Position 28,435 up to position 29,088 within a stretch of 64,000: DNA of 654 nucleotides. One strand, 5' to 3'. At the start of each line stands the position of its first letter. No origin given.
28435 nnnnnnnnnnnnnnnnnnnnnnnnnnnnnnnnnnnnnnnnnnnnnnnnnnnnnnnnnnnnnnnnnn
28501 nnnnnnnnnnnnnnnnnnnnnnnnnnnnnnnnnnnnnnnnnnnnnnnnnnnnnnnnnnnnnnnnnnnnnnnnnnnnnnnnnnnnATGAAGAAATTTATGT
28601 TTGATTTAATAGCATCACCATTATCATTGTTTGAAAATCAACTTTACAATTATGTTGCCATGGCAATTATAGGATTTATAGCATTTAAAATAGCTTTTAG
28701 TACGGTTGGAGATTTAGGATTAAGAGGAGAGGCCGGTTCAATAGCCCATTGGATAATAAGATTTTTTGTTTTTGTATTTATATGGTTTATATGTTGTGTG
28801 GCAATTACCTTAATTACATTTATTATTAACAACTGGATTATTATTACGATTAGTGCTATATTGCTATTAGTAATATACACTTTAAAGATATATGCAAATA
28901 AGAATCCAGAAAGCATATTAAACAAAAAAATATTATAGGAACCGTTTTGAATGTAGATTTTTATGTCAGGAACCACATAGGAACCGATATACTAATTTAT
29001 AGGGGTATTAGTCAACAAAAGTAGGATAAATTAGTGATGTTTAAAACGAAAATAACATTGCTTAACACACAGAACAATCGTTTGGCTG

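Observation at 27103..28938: Translationally coupled pair: 494-aa protein with C-terminal PD-(D/E)xK nuclease motif plus a 117-aa 3-TM membrane protein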

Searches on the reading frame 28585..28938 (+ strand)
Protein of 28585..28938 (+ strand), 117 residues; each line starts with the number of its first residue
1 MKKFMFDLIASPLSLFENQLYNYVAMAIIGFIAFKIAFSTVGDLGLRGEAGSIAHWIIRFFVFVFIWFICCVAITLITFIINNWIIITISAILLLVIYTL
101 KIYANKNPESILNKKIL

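Call 4: search_protein_families(library=pfam, proteins=[window:28585-28938:+], max_evalue=0.1)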
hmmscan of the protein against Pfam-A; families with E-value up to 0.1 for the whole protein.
window:28585-28938:+ (117 aa): 3 families
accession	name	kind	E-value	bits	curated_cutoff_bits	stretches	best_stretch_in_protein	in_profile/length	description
PF14256.11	YwiC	-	0.0019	18.9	25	1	25-114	33-111/126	YwiC-like protein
PF07695.17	7TMR-DISM_7TM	-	0.012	16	29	1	4-111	51-153/205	7TM diverse intracellular signalling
PF13664.11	DUF4149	-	0.018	15.7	24.6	1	26-95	10-75/102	Domain of unknown function (DUF4149)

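Call 5: search_protein_families(library=padloc, proteins=[window:28585-28938:+], max_evalue=0.1)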
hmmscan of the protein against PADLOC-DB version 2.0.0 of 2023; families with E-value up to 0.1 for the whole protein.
window:28585-28938:+ (117 aa): 0 families

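Call 6: search_protein_families(library=ncbifam, proteins=[window:28585-28938:+], max_evalue=0.1)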
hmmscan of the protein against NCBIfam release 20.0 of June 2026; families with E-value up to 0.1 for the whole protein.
window:28585-28938:+ (117 aa): 1 family
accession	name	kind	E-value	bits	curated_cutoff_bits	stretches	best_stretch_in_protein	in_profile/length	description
NF033231.1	small_Blr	equivalog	0.032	13.7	40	1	84-96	9-21/40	division septum protein Blr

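Call 7: search_protein_families(library=phrogs, proteins=[window:28585-28938:+], max_evalue=0.1)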
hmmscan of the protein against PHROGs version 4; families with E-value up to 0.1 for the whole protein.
window:28585-28938:+ (117 aa): 1 family
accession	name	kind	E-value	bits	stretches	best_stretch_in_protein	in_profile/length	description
phrog_9152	-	unknown function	0.029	15.5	1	14-39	32-57/64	-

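Call 19: find_homologous_proteins(query=window:28585-28935:+, max_evalue=0.01)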
Query window:28585-28935:+ (117 aa): 90 proteins with E <= 0.01 among 107 candidates.
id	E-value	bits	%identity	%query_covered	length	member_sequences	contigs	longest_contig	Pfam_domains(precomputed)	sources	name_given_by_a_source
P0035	1.5e-58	214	87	99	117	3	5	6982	-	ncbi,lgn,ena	-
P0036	1.7e-56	207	83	99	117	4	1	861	-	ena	-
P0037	2.7e-56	207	83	99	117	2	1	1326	-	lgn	-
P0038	6.1e-56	205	84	99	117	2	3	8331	-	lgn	-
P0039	9.6e-56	205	84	99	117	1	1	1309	-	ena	-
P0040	1.6e-54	201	84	99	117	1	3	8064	-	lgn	-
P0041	2.8e-54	200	82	99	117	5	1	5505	-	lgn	-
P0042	3.9e-54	200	84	99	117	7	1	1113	-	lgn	-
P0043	2.5e-53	197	82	99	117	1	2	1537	-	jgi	-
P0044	2.5e-53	197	79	99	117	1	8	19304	-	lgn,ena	-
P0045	4.1e-53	196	85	96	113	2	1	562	-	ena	-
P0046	3.3e-52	193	80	99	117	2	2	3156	-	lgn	-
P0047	4.5e-52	193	78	99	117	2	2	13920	-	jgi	-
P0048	4.1e-51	190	78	99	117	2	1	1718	-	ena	-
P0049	1.7e-50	188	79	96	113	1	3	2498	-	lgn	-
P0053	1.8e-49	185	73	99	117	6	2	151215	-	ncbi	-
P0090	9.4e-44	166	66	99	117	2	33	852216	-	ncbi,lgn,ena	-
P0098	2.1e-42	162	66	99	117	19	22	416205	-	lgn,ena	-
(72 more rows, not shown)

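Call 20: find_encoding_contigs(protein=P0090, flank=6000, max_places=5)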
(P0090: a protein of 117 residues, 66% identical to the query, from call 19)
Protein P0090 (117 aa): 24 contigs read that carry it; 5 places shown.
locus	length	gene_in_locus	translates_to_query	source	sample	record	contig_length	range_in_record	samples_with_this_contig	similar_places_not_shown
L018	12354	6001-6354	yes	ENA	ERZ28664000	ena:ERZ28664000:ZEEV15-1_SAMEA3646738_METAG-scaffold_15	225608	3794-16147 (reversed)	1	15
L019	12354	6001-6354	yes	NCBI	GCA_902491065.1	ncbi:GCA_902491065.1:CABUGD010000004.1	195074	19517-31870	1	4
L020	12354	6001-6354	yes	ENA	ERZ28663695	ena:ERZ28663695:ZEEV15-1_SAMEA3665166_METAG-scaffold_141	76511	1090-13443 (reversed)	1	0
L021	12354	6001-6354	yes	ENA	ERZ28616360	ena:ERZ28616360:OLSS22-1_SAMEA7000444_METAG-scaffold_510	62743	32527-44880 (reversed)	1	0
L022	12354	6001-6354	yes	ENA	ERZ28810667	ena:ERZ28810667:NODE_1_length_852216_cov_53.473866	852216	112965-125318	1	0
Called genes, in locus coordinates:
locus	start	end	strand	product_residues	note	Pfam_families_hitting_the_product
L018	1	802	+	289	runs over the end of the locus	PF09681:Phage_rep_org_N, PF09524:Phg_2220_C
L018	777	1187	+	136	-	-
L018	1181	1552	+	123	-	PF01844:HNH (weak)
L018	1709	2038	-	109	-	-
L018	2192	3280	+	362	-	PF00145:DNA_methylase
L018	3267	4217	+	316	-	PF00145:DNA_methylase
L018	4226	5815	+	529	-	-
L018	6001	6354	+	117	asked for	-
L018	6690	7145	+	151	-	-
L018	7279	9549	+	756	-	PF00580:UvrD-helicase, PF13604:AAA_30 (weak), PF01443:Viral_helicase1 (faint), PF13245:AAA_19, PF13538:UvrD_C_2 (faint), PF13361:UvrD_C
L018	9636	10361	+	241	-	-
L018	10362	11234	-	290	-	PF00126:HTH_1, PF03466:LysR_substrate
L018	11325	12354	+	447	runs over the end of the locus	PF00293:NUDIX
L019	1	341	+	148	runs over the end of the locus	PF09681:Phage_rep_org_N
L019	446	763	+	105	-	PF09524:Phg_2220_C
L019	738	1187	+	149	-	-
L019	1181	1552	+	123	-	PF01844:HNH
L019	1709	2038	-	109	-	-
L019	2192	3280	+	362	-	PF00145:DNA_methylase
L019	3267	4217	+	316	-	PF00145:DNA_methylase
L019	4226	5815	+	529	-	-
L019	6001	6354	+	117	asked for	-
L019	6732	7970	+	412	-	-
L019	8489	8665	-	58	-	PF13936:HTH_38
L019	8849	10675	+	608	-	PF03235:GmrSD_N, PF07510:GmrSD_C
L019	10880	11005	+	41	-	-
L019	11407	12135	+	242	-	-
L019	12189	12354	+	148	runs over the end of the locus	PF00293:NUDIX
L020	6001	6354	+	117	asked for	-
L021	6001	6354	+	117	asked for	-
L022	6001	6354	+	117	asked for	-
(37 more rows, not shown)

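Call 21: find_encoding_contigs(protein=P0053, flank=6000, max_places=4)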
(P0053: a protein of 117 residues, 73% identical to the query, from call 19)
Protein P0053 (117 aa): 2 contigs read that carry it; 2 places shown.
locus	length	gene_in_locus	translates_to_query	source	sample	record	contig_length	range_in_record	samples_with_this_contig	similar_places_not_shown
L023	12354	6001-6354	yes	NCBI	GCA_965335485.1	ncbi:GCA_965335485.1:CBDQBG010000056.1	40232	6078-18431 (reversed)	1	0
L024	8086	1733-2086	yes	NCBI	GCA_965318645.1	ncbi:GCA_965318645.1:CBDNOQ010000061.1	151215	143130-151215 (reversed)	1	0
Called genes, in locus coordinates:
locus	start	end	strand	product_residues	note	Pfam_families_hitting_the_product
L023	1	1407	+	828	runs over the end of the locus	PF09586:YfhO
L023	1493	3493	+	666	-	PF17191:RecG_wedge, PF00270:DEAD, PF04851:ResIII, PF00271:Helicase_C, PF22590:Cas3-like_C_2 (weak), PF19833:RecG_dom3_C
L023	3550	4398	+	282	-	-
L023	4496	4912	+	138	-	-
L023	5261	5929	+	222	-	PF14337:Abi_alpha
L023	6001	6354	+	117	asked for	-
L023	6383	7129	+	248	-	-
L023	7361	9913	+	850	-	PF04313:HSDR_N (faint), PF13588:HSDR_N_2, PF00270:DEAD, PF04851:ResIII, PF18766:SWI2_SNF2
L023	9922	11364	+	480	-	PF02384:N6_Mtase, PF01170:UPF0020 (weak), PF07669:Eco57I (faint)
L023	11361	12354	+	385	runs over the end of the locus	PF01420:Methylase_S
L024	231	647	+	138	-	-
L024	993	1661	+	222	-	PF14337:Abi_alpha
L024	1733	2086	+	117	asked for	-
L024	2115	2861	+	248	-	-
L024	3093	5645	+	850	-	PF04313:HSDR_N (faint), PF13588:HSDR_N_2, PF00270:DEAD, PF04851:ResIII, PF18766:SWI2_SNF2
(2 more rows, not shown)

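Call 22: find_encoding_contigs(protein=P0098, flank=6000, max_places=5)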
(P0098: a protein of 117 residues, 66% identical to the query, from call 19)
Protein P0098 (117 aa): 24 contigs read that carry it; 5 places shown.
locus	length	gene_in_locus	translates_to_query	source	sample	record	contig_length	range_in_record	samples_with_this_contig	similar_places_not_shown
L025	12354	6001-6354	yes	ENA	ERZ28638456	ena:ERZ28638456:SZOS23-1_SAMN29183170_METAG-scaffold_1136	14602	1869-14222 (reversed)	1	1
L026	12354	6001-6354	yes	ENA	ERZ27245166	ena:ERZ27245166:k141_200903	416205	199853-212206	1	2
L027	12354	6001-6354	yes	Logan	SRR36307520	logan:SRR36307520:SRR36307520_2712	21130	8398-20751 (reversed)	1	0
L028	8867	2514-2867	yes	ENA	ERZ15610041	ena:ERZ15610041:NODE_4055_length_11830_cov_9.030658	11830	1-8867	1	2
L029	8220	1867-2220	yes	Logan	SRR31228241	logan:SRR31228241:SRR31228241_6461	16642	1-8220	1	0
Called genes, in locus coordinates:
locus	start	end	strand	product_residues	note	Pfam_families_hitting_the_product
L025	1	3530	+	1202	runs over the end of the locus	PF28173:Upx-like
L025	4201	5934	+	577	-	-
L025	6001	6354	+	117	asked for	-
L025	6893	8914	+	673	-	PF09491:RE_AlwI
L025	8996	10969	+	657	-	PF02086:MethyltransfD12, PF03602:Cons_hypoth95 (faint), PF02086:MethyltransfD12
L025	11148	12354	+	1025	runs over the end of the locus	?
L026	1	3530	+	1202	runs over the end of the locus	PF28173:Upx-like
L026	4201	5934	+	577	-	-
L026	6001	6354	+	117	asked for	-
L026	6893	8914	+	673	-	PF09491:RE_AlwI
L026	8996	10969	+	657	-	PF02086:MethyltransfD12, PF03602:Cons_hypoth95 (faint), PF02086:MethyltransfD12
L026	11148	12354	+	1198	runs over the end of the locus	PF07693:KAP_NTPase, PF00004:AAA (faint), PF13401:AAA_22 (faint)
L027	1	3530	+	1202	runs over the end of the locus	PF28173:Upx-like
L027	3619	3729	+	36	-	-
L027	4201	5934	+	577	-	-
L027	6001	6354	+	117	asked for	-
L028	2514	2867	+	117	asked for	-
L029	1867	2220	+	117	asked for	-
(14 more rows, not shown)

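Call 35: find_related_loci(query=A2, collection=genome_contigs, flank=6000)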
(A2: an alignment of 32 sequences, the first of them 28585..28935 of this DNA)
Query A2 (117 aa) in genome_contigs; peptide patterns used: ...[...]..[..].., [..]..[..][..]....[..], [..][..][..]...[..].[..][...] (x = any residue, [..] = any of these).
88 stretches matched a pattern; 8 encode a relative of the query (tblastn E <= 1e-3); 8 distinct loci.
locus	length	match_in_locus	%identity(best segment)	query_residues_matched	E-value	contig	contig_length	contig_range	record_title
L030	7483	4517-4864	85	1-116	9e-63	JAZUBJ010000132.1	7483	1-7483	MAG: Bacilli bacterium isolate T1900045317_YK20190006.MAGScoT_cleanbin_000043 SGB_6317_k141_1332071, whole genome shotgu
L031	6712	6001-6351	70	1-117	4e-56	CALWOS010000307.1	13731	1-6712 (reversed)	MAG: uncultured Oscillospiraceae bacterium isolate E0_DP__bin112 genome assembly, contig: E0_DP__k127_2015780, whole gen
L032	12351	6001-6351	74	1-117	1e-50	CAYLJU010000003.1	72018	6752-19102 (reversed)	MAG TPA_asm: uncultured Muribaculaceae bacterium isolate binchicken_co370_316 genome assembly, contig: NODE_523_length_7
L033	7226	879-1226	64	1-116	4e-45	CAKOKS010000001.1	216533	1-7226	MAG: uncultured Bacilli bacterium isolate REFINED_METABAT215_TOP10_CONTIGS_1500_ASSEMBLY_K77_MERGED__Hadza_MoBio_hadza-E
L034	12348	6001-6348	64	1-116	3e-45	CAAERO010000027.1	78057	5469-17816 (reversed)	MAG TPA_asm: Bacilli bacterium, isolate HGM10844, WGS project CAAERO010000000 data, contig: ERS608518_21_k95_83775, whol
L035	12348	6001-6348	63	1-116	1e-44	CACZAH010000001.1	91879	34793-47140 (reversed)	MAG: uncultured Erysipelotrichaceae bacterium isolate RUG12438 genome assembly, contig: RUG12438_asm_1, whole genome sho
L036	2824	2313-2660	55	1-116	2e-34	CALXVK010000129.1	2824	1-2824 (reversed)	MAG: uncultured Clostridia bacterium isolate BRZ_MR__bin87 genome assembly, contig: BRZ_MR__NODE_39848_length_2824_cov_3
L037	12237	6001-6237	66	17-95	2e-31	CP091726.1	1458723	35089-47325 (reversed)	MAG: Bacilli bacterium isolate nC33_bin.244.fa chromosome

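Call 51: find_related_loci(query=A2, collection=viral_contigs, flank=10000)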
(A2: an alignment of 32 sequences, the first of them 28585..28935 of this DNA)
Query A2 (117 aa) in viral_contigs; peptide patterns used: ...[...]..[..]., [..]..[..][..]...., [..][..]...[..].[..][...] (x = any residue, [..] = any of these).
77 stretches matched a pattern, but none encodes a relative of the query by tblastn (E <= 1e-3).

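Call 58: search_dna_similar(query=window:28585-28935:+, collection=phages, mode=protein, max_evalue=0.01, max_rows=15)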
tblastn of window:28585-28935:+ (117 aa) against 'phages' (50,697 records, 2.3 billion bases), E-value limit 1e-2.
No match.
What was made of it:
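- Closest known: Variable antiviral hotspots of prophages and satellites. Different: It was not found in IMG/VR or in GenBank phages (calls 51, 58).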

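Call 61: search_dna_similar(query=window:28585-28935:+, collection=plasmids, mode=protein, max_evalue=0.01, max_rows=15)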
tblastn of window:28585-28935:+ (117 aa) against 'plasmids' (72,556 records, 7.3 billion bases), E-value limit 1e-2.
No match.
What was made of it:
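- Tried and rejected: B was absent from plasmids and IMG/VR (calls 51, 61).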

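Call 67: find_encoding_contigs(protein=P0090, flank=10000, max_places=3)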
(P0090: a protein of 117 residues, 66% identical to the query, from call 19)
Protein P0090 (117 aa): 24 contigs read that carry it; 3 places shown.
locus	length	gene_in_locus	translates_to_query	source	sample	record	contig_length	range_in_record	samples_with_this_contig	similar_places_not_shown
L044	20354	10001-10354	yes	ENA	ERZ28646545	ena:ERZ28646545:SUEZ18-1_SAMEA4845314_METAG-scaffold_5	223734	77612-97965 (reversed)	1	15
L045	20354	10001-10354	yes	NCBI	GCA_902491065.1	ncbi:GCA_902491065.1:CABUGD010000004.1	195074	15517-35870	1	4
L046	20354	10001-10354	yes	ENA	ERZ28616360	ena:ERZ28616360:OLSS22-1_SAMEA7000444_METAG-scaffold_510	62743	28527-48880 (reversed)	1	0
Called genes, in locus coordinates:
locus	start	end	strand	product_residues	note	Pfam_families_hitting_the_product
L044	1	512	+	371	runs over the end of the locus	PF02463:SMC_N (faint), PF13304:AAA_21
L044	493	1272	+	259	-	-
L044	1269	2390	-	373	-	PF14657:Arm-DNA-bind_4 (faint), PF00589:Phage_integrase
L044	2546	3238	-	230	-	PF00717:Peptidase_S24 (weak)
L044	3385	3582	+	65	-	PF12844:HTH_19, PF13560:HTH_31, PF01381:HTH_3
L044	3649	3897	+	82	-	-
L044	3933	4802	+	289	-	PF09681:Phage_rep_org_N, PF09524:Phg_2220_C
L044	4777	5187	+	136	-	-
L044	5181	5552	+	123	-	PF01844:HNH (weak)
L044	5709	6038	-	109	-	-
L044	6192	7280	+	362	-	PF00145:DNA_methylase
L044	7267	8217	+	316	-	PF00145:DNA_methylase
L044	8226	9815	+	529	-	-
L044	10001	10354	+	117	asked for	-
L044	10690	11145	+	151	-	-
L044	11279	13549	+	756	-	PF00580:UvrD-helicase, PF13604:AAA_30 (weak), PF01443:Viral_helicase1 (faint), PF13245:AAA_19, PF13538:UvrD_C_2 (faint), PF13361:UvrD_C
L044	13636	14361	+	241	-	-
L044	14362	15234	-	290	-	PF00126:HTH_1, PF03466:LysR_substrate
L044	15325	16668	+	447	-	PF00293:NUDIX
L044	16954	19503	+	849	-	PF00690:Cation_ATPase_N, PF00122:E1-E2_ATPase, PF00702:Hydrolase, PF13246:Cation_ATPase, PF00689:Cation_ATPase_C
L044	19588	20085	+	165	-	-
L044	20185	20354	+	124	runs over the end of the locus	PF12844:HTH_19, PF13560:HTH_31 (weak), PF01381:HTH_3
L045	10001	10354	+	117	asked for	-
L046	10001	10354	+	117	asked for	-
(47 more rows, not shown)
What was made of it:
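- On Integrative element with tyrosine integrase (setting of B): These genes are present in the intact relatives L044-46 (call 67).
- The complete element in L044-46 reads: integrase, S24 repressor, HTH, Phage_rep_org_N, HNH, 109-aa ORF, cargo, B, end (call 67).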

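Call 71: search_protein_families(library=pfam, proteins=[L031:4492-5922:+, L034:4028-5920:+, L035:2834-5902:+, L025:4159-5934:+, L018:4226-5815:+, L036:2002-2310:+, L034:6608-7138:+, L023:6383-7129:+, L019:6732-7970:+], max_evalue=0.01)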
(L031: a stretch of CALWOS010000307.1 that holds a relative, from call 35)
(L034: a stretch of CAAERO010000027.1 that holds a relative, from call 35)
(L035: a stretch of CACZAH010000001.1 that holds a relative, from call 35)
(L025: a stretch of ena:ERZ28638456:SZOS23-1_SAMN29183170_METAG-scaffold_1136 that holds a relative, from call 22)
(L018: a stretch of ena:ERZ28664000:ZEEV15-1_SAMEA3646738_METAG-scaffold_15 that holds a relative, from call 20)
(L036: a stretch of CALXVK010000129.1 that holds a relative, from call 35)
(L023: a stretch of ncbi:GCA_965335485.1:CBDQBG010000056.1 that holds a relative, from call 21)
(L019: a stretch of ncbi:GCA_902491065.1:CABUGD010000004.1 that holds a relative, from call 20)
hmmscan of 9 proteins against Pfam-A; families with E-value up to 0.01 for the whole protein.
L031:4492-5922:+ (476 aa): 1 family
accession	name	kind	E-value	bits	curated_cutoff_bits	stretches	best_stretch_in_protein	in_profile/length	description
PF09491.16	RE_AlwI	-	4.7e-08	32.9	23.1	1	76-195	4-128/441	AlwI restriction endonuclease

L034:4028-5920:+ (630 aa): 14 families
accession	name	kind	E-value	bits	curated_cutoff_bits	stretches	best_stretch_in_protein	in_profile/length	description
PF09848.15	SLFN-g3_helicase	-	4e-107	359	24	1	266-615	1-354/354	Schlafen group 3, DNA/RNA helicase domain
PF13401.12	AAA_22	-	2.8e-06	28.1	27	1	265-380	4-120/130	AAA domain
PF13604.12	AAA_30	-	3.3e-06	27.4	27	1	256-354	8-102/191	AAA domain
PF04851.21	ResIII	-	1.6e-05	25.3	22.5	0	337-374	122-150/164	Type III restriction enzyme, res subunit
PF13245.12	AAA_19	-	5e-05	23.9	25.1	1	263-354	8-104/134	AAA domain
PF20720.3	nSTAND3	-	0.0001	22.5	27.2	1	264-302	15-53/155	Novel STAND NTPase 3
PF00158.32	Sigma54_activat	-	0.00035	20.7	20.2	1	255-354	12-107/168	Sigma-54 interaction domain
PF24883.2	NPHP3_N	-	0.00036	21.2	24.8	1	263-306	19-64/164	Nephrocystin 3, N-terminal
PF00004.35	AAA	-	0.00056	20.8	21.2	0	269-366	1-83/131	ATPase family associated with various cellular activities (AAA)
PF00270.35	DEAD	-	0.00059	20.1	26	0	336-370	113-145/167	DEAD/DEAH box helicase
PF01443.25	Viral_helicase1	-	0.00068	20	21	0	270-336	2-67/228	Viral superfamily 1 RNA helicase core domain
PF06745.19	ATPase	-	0.0027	17.6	26.6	1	265-309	18-63/231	KaiC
PF13191.12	AAA_16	-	0.003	18.5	32.6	1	253-315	11-75/167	AAA ATPase domain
PF12775.13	AAA_7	-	0.0053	16.7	25.8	0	257-304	25-71/181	P-loop containing dynein motor region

L035:2834-5902:+ (1022 aa): 6 families
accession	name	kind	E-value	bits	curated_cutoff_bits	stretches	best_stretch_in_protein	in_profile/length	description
PF12008.13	EcoR124_C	-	3.4e-64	217.4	23.1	1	753-1014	1-260/260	Type I restriction and modification enzyme - subunit R C terminal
PF22679.2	T1R_D3-like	-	9e-59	198.8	27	1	571-732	2-158/158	Type I restriction enzyme subunit R domain 3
PF18766.7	SWI2_SNF2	-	3e-55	187.7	26.7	1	284-513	1-214/221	SWI2/SNF2 ATPase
PF04313.20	HSDR_N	-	1e-43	150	25.1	1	30-218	2-196/198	Type I restriction enzyme R protein N terminus (HSDR_N)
PF04851.21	ResIII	-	1.5e-40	139.3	22.5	1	280-448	3-163/164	Type III restriction enzyme, res subunit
PF00270.35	DEAD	-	1.3e-09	38.4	26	1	317-448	22-161/167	DEAD/DEAH box helicase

L025:4159-5934:+ (591 aa): 0 families

L018:4226-5815:+ (529 aa): 0 families

L036:2002-2310:+ (102 aa): 0 families

L034:6608-7138:+ (176 aa): 4 families
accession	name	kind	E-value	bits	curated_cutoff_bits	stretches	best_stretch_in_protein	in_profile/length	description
PF13730.12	HTH_36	-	2.3e-10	40.5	25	1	24-77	2-55/55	Helix-turn-helix domain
PF21984.2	DnaD_N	-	0.00028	21.5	27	1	24-108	13-96/101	DnaD N-terminal domain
PF08279.18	HTH_11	-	0.0025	18.1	25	1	51-78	19-46/55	HTH domain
PF13601.12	HTH_34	-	0.0099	16.5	27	0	47-87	14-54/80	Winged helix DNA-binding domain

L023:6383-7129:+ (248 aa): 0 families

L019:6732-7970:+ (412 aa): 0 families
